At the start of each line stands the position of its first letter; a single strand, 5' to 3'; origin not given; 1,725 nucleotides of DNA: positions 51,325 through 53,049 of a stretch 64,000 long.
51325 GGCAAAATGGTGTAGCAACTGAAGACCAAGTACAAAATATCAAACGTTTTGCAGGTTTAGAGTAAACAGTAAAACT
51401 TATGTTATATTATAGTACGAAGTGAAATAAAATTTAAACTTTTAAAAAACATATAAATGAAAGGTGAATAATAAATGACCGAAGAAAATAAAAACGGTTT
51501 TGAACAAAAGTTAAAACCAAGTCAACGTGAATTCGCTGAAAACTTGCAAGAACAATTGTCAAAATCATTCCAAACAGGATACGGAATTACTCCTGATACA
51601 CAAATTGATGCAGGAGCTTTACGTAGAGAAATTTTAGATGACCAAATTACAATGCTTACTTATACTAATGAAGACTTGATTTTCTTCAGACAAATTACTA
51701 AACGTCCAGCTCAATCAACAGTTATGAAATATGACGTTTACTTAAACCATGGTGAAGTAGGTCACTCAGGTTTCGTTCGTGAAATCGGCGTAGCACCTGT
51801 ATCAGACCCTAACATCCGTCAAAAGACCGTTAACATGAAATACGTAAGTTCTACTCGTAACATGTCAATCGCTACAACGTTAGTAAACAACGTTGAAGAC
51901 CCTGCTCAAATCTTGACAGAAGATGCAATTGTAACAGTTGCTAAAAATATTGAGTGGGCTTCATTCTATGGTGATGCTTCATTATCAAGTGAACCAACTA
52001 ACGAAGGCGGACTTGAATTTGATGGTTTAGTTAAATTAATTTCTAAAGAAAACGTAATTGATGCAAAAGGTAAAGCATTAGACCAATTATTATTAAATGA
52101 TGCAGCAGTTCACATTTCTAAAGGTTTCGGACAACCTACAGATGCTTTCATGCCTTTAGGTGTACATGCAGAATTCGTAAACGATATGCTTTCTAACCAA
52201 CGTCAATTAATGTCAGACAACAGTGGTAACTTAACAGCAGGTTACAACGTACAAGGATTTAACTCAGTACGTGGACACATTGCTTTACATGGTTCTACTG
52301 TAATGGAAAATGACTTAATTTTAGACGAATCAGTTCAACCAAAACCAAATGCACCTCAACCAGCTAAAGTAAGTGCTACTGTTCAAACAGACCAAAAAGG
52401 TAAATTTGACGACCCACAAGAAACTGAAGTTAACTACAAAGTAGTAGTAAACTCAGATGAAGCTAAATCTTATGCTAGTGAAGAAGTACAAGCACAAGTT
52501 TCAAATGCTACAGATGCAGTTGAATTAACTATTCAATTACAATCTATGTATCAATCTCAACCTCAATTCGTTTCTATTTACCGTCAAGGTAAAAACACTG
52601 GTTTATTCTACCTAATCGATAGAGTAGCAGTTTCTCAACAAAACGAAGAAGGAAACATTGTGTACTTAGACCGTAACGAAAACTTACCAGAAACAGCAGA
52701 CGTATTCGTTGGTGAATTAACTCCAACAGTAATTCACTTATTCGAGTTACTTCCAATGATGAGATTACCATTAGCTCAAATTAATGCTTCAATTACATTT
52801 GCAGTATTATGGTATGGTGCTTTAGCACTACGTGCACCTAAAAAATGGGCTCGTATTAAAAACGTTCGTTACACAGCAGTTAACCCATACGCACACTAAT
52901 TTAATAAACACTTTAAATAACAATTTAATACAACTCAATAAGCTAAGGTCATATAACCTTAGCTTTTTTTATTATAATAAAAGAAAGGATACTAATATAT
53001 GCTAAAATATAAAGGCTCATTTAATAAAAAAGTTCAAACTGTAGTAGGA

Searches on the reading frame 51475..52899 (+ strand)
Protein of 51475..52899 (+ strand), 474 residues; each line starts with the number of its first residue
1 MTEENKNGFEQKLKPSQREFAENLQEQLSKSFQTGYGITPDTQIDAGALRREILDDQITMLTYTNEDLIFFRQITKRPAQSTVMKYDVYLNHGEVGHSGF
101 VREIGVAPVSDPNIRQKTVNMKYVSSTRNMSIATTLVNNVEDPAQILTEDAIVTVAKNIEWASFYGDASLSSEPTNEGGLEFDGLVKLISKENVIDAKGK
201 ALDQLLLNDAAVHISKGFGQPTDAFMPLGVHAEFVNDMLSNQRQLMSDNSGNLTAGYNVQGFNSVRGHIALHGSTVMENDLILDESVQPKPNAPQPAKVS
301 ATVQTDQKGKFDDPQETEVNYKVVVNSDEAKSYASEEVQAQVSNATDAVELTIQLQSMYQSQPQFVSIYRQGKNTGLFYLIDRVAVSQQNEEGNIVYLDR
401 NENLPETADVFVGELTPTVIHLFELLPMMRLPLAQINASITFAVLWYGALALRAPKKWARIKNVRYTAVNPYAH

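Call 87: search_protein_families(library=pfam, proteins=[window:51475-52899:+], max_evalue=0.001)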
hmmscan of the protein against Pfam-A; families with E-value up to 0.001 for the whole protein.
window:51475-52899:+ (474 aa): 1 family
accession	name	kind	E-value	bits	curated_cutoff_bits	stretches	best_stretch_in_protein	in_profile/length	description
PF17236.8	SU10_MCP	-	1.2e-05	25.4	24.1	1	137-280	98-237/292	SU10 major capsid protein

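Call 88: search_protein_families(library=phrogs, proteins=[window:51475-52899:+], max_evalue=1e-10)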
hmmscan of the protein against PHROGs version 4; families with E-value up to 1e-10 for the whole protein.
window:51475-52899:+ (474 aa): 2 families
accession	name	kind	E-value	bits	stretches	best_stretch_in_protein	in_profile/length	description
phrog_752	-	head and packaging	2.1e-203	677.5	1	10-469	4-473/475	major head protein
phrog_1028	-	head and packaging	1.3e-14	55.6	1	26-65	174-213/591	head maturation protease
